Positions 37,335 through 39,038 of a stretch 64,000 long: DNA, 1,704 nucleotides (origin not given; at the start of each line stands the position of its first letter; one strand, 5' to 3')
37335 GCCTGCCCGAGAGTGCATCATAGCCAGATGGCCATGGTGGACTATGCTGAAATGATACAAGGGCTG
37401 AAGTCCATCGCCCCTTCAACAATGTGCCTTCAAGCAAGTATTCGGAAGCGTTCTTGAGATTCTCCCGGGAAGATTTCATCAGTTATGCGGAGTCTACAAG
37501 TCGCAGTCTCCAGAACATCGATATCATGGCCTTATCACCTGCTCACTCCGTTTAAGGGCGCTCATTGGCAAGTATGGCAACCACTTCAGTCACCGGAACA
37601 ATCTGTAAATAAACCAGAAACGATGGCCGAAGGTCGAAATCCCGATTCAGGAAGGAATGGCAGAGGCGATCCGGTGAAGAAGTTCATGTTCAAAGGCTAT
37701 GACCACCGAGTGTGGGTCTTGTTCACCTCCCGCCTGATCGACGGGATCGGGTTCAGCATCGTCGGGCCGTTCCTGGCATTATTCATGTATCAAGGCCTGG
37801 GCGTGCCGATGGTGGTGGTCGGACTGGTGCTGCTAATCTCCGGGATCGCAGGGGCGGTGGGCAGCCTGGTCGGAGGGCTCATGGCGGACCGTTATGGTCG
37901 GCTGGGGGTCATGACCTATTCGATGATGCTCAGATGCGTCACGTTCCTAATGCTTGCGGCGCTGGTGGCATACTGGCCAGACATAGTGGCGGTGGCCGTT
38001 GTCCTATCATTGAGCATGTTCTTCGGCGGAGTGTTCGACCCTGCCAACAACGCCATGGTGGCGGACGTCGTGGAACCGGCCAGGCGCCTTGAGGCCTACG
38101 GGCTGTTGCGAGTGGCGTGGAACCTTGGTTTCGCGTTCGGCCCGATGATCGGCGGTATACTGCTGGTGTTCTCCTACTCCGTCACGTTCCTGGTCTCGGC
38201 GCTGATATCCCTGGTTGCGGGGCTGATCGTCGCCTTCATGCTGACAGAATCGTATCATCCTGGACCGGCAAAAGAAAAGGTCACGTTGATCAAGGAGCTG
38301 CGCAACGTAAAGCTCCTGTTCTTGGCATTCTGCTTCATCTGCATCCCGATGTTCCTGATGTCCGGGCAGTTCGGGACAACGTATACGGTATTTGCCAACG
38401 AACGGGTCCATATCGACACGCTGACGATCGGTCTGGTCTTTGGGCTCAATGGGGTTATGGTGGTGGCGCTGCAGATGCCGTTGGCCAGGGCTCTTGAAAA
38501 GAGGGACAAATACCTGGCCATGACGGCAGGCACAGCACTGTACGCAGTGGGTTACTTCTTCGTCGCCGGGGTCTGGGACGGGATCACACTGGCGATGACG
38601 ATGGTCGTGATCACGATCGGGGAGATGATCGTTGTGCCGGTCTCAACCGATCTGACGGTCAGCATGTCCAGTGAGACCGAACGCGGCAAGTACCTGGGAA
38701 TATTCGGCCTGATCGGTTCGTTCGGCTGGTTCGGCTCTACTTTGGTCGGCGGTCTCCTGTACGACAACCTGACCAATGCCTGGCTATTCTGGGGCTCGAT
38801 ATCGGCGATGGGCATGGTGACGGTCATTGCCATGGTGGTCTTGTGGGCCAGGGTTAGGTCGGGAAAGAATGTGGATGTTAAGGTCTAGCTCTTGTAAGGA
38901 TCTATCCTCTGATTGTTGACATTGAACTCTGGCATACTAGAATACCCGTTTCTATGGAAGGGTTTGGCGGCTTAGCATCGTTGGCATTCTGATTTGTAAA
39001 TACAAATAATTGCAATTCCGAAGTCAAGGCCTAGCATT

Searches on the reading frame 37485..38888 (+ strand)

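Call 52: search_protein_families(library=pfam, proteins=[window:37485-38888:+], max_evalue=0.00001)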
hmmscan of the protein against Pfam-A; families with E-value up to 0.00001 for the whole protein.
window:37485-38888:+ (467 aa): 1 family
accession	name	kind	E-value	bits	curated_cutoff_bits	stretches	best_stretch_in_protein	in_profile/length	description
PF07690.21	MFS_1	-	4.9e-50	170.8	33.4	1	79-416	1-344/347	Major Facilitator Superfamily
